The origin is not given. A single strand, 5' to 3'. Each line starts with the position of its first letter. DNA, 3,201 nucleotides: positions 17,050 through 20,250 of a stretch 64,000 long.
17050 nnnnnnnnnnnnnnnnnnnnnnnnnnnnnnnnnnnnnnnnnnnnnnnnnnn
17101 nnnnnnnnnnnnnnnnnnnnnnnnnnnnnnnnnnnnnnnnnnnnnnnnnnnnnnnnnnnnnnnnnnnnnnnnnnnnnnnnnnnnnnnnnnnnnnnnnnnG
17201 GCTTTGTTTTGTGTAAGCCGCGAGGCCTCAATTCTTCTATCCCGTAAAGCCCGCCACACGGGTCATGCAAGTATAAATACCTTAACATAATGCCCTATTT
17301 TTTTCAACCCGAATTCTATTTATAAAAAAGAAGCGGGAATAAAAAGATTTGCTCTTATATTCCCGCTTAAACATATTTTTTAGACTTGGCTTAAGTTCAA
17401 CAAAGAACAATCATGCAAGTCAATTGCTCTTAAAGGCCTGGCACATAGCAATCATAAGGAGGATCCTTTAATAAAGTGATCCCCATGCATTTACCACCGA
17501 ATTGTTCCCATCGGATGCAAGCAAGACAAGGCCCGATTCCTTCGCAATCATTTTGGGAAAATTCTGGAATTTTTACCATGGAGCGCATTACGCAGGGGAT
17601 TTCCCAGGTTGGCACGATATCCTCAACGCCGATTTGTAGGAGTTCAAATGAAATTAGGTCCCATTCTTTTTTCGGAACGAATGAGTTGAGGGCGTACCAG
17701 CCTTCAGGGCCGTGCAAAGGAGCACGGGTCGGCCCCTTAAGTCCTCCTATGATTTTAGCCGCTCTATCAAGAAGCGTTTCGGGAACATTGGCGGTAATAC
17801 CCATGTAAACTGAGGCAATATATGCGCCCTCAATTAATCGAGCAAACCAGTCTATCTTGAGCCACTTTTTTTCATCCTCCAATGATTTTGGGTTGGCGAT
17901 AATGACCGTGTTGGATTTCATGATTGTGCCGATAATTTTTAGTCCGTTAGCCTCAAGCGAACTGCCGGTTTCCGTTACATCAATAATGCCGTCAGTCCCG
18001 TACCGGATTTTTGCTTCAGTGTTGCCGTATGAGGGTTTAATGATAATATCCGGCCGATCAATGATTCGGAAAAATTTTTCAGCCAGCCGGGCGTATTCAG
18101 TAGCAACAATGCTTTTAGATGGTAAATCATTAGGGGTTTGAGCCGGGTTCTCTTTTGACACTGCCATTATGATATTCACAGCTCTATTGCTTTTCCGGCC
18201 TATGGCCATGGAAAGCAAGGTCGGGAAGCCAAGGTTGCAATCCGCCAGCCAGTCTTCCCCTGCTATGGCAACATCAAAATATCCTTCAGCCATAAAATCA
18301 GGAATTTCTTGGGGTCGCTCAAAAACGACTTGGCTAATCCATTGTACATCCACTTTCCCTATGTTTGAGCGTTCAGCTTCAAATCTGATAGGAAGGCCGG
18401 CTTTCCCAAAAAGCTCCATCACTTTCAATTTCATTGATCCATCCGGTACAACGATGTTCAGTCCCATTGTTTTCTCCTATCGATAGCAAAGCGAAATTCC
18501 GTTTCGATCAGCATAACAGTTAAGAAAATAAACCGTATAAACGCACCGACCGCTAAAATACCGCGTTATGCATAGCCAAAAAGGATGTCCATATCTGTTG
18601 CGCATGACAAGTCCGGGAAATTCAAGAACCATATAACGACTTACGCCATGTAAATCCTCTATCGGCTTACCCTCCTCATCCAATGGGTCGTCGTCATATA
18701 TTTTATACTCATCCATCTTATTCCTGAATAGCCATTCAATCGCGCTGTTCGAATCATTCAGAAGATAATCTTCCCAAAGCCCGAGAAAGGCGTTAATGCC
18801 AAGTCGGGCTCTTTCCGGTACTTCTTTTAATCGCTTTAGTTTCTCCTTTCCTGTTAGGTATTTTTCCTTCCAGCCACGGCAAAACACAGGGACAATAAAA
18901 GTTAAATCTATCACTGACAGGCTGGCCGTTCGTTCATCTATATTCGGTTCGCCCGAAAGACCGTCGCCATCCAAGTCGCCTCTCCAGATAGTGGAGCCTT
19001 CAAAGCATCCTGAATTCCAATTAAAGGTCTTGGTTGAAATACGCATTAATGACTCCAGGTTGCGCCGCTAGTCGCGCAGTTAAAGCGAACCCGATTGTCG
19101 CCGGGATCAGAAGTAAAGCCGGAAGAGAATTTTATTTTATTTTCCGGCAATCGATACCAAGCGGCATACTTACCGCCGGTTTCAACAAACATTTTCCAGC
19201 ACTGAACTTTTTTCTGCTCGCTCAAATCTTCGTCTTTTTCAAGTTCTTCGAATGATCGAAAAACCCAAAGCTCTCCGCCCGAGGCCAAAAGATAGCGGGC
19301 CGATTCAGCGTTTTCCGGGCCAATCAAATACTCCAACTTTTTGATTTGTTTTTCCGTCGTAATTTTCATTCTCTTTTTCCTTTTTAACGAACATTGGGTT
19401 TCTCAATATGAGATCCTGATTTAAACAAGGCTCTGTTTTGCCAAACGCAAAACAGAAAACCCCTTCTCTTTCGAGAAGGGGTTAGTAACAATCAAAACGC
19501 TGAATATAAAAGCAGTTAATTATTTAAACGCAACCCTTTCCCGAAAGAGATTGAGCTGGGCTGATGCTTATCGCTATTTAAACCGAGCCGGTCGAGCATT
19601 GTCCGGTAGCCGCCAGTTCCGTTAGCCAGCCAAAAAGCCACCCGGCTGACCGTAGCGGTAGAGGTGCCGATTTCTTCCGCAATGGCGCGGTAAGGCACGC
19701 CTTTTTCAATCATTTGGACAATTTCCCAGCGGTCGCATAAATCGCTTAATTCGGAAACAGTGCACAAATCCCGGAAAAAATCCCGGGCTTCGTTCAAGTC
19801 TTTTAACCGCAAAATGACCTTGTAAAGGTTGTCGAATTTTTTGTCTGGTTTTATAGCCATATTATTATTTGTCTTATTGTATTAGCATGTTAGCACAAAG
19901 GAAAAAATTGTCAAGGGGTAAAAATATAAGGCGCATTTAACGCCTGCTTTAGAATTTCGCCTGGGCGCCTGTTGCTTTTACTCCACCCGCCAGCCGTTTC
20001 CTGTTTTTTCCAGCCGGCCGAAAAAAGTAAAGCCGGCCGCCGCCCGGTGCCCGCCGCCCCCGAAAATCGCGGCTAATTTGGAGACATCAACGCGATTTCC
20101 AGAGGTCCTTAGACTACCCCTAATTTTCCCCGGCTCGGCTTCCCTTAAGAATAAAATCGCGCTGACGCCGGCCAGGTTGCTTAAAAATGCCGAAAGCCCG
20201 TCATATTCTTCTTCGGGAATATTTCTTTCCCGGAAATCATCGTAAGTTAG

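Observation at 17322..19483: Apparently orphan long-form HisG homologue with a Cys-rich tail, in a terminator-bounded operon with two unknown proteins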

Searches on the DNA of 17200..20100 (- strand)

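Call 27: search_rna_families(source=window, start=17200, end=20100, threshold=evalue, max_evalue=10)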
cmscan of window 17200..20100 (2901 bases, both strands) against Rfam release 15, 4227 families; matches with E-value up to 10: 5.
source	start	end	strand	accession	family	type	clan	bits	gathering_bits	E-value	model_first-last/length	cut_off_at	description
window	19450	19552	-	RF00515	PyrR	Cis-reg;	-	28.7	54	0.32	1-115/115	no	PyrR binding site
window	19449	19533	-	RF02371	PyrG_leader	Cis-reg; leader;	-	23.6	65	4.5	1-78/78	no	PyrG leader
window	19455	19489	-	RF01328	CRISPR-DR17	Gene; CRISPR;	CL00014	19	42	4.4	1-25/25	no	CRISPR RNA direct repeat element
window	19451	19516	-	RF00110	RybB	Gene; sRNA;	-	16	40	6.8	1-79/79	no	RybB RNA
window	18617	18662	-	RF01845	enod40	Gene;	-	15.1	45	1.7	1-263/263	no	Early nodulin 40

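Call 100: search_rna_families(sources=[L014, L020, L024, L042, L050, L059, L070, L071, L060], threshold=gathering)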
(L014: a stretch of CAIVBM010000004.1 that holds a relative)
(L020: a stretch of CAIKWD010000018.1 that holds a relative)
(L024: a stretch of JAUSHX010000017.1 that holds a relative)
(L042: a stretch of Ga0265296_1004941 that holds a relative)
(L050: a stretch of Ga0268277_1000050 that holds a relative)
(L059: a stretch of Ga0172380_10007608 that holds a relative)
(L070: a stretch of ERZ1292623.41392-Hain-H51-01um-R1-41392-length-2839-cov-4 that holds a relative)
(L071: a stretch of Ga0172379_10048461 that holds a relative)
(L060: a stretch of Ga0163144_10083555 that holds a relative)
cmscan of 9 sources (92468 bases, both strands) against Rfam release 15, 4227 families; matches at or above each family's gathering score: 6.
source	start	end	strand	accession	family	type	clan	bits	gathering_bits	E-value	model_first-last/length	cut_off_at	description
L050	1464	1872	+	RF00010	RNaseP_bact_a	Gene; ribozyme;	CL00002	102.7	100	4e-30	1-367/367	no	Bacterial RNase P class A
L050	10108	10181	+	RF00005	tRNA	Gene; tRNA;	CL00001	70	29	4.4e-13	1-71/71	no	tRNA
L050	10231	10306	+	RF00005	tRNA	Gene; tRNA;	CL00001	66.3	29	4.7e-12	1-71/71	no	tRNA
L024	479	550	+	RF00005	tRNA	Gene; tRNA;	CL00001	63.7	29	2.4e-11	1-71/71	no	tRNA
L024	1544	1618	+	RF00005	tRNA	Gene; tRNA;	CL00001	62.2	29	6.2e-11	1-71/71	no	tRNA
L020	20241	20311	+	RF00005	tRNA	Gene; tRNA;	CL00001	54.8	29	7.1e-09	1-71/71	no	tRNA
